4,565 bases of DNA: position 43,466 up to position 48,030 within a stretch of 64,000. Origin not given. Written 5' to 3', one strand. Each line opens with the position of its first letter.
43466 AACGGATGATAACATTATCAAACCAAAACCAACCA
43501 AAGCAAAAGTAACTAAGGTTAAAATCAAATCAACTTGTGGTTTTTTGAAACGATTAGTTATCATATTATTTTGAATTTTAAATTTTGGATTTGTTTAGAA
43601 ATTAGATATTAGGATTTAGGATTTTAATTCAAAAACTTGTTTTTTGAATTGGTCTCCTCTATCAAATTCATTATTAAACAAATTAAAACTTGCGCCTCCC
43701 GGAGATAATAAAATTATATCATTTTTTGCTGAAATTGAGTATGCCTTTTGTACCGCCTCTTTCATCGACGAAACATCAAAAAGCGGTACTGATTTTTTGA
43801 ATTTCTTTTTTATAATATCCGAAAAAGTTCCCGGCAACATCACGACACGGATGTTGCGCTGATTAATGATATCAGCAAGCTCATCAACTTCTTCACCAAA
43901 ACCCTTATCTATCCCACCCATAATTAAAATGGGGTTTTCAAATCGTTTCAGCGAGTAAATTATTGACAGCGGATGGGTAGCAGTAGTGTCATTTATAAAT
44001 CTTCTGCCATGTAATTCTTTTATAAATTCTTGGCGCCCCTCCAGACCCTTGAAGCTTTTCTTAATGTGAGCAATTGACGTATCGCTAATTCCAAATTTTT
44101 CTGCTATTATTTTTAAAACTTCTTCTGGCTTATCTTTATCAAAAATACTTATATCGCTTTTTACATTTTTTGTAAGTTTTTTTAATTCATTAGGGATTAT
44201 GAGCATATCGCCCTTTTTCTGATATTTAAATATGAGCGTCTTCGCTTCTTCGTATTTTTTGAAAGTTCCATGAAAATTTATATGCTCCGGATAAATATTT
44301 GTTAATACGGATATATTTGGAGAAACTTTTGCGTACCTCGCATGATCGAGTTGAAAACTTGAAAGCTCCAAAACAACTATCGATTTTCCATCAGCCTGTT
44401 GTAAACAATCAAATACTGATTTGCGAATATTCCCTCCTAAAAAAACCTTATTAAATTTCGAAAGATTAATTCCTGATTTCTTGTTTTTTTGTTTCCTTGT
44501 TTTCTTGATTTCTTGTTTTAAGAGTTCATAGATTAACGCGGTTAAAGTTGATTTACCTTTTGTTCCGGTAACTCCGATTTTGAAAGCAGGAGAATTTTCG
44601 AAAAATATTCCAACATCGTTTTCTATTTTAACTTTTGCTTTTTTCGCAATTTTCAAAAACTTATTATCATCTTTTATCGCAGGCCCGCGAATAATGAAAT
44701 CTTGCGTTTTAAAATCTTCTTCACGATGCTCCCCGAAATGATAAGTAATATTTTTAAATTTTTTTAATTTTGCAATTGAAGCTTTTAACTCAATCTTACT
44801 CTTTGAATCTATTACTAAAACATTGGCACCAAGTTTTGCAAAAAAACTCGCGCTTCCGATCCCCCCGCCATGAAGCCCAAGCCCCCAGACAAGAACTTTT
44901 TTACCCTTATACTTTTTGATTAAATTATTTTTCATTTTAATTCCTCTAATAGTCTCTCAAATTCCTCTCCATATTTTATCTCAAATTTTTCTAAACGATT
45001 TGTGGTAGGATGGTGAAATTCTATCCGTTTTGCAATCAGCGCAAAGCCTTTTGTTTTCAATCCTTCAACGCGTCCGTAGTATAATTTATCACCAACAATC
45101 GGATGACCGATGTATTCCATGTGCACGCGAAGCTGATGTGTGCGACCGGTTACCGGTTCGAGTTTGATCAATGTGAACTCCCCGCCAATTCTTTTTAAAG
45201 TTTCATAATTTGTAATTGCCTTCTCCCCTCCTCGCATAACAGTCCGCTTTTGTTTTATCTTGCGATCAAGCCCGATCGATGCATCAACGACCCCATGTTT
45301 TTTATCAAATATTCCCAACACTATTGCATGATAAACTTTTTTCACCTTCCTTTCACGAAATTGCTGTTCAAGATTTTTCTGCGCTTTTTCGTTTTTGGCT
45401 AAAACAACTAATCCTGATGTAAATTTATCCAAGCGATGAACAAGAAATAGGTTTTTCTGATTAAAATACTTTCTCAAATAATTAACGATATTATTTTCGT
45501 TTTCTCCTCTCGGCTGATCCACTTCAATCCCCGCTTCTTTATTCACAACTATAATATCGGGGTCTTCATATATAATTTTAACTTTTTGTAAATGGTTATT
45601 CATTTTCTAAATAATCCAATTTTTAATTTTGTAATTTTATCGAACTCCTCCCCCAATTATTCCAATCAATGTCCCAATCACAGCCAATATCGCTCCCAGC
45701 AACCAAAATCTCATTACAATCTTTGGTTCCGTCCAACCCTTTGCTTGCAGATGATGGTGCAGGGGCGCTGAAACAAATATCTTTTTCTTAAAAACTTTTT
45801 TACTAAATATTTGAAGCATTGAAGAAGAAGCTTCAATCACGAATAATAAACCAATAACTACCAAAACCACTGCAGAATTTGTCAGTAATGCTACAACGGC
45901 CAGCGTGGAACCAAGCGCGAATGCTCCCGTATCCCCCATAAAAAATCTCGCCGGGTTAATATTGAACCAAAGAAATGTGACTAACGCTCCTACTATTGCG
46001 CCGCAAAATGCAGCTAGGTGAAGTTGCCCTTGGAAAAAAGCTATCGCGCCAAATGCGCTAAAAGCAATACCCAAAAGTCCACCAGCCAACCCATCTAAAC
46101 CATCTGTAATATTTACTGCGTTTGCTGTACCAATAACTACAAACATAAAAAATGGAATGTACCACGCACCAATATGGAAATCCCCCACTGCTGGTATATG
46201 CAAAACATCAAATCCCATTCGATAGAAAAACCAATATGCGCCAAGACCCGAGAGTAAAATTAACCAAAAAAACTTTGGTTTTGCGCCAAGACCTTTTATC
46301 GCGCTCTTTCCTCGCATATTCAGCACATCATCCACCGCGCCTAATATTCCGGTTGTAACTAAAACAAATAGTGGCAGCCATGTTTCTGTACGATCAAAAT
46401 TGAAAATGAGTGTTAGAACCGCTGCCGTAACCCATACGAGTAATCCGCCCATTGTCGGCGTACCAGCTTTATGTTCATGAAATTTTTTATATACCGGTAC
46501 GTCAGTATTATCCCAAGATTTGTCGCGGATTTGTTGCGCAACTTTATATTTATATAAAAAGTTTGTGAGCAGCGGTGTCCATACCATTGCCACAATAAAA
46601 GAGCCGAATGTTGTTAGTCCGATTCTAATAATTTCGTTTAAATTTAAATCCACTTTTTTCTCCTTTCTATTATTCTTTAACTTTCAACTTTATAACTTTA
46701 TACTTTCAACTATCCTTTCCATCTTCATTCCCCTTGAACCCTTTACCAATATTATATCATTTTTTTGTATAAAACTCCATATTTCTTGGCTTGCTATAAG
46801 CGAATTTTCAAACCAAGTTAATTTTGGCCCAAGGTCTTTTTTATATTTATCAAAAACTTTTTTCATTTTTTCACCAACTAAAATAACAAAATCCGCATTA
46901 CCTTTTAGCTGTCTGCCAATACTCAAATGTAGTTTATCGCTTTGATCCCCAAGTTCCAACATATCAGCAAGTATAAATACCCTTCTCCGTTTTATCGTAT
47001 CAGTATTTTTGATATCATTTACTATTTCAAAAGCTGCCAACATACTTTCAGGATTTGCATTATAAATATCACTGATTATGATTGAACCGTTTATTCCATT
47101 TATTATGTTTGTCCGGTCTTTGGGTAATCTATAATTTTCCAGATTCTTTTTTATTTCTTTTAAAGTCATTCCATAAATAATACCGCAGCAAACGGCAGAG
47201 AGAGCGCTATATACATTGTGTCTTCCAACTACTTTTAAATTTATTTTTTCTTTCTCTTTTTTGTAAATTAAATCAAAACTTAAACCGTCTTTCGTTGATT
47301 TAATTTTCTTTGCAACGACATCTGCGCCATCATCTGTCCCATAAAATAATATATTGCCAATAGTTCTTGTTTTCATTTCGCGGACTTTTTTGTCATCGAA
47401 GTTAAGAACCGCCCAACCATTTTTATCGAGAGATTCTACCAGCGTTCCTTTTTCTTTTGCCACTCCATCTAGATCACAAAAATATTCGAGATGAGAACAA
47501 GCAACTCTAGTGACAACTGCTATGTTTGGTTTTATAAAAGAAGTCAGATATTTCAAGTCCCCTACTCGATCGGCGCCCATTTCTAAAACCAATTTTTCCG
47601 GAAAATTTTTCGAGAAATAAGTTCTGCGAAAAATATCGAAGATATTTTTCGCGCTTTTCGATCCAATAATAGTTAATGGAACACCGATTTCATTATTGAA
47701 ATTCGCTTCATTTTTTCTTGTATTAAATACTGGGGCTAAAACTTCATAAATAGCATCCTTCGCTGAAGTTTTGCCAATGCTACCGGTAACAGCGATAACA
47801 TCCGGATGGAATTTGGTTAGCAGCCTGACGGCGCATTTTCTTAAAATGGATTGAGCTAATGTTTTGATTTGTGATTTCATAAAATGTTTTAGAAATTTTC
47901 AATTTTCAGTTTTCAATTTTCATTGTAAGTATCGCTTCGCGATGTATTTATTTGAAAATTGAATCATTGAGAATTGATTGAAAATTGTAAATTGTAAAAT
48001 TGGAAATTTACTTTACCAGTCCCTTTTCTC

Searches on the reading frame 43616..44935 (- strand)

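Call 6: search_protein_families(library=pfam, proteins=[window:43616-44935:-], max_evalue=0.001)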
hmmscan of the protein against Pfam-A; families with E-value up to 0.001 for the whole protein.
window:43616-44935:- (439 aa): 3 families
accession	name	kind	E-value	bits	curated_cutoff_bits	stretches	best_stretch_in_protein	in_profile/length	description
PF08245.18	Mur_ligase_M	-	1.4e-23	84.3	24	1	122-271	1-151/200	Mur ligase middle domain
PF21799.2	MurD-like_N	-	6.2e-09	36.5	27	1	12-104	1-86/88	Mur ligase MurD-like, N-terminal domain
PF02875.26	Mur_ligase_C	-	2.7e-07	31.9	28.4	1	300-412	1-125/127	Mur ligase, glutamate ligase domain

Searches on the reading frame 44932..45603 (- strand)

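Call 6: search_protein_families(library=pfam, proteins=[window:44932-45603:-], max_evalue=0.001)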
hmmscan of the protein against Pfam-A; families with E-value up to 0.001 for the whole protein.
window:44932-45603:- (223 aa): 1 family
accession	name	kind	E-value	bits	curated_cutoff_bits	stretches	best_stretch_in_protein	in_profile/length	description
PF00849.27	PseudoU_synth_2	-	1.4e-35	123.2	26.8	1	16-163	1-151/152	RNA pseudouridylate synthase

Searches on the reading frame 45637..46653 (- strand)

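Call 6: search_protein_families(library=pfam, proteins=[window:45637-46653:-], max_evalue=0.001)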
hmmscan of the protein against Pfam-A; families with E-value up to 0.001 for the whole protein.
window:45637-46653:- (338 aa): 2 families
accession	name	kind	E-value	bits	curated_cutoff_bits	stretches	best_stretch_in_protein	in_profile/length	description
PF00953.26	Glycos_transf_4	-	2.5e-32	112.5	27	1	95-258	5-159/160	Glycosyl transferase family 4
PF10555.14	MraY_sig1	-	9.4e-05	22.1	20.1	1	62-72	1-11/13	Phospho-N-acetylmuramoyl-pentapeptide-transferase signature 1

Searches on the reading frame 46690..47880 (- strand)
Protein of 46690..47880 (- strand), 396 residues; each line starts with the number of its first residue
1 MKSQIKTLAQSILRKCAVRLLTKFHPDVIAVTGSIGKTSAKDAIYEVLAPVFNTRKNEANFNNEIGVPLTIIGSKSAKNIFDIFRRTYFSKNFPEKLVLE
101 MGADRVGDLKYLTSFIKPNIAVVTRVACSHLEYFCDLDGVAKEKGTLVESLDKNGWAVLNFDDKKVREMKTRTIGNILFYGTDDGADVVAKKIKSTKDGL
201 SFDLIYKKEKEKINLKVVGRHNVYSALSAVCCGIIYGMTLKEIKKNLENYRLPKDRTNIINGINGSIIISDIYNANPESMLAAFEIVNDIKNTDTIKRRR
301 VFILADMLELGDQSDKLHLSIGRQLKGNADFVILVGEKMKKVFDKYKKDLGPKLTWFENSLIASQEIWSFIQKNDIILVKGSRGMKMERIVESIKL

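Call 6: search_protein_families(library=pfam, proteins=[window:46690-47880:-], max_evalue=0.001)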
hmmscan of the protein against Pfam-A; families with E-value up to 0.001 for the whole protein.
window:46690-47880:- (396 aa): 2 families
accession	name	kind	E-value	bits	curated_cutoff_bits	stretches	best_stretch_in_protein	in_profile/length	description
PF08245.18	Mur_ligase_M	-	3.6e-35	122.2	24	1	31-232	1-199/200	Mur ligase middle domain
PF02875.26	Mur_ligase_C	-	1.2e-15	58.8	28.4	1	256-383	2-127/127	Mur ligase, glutamate ligase domain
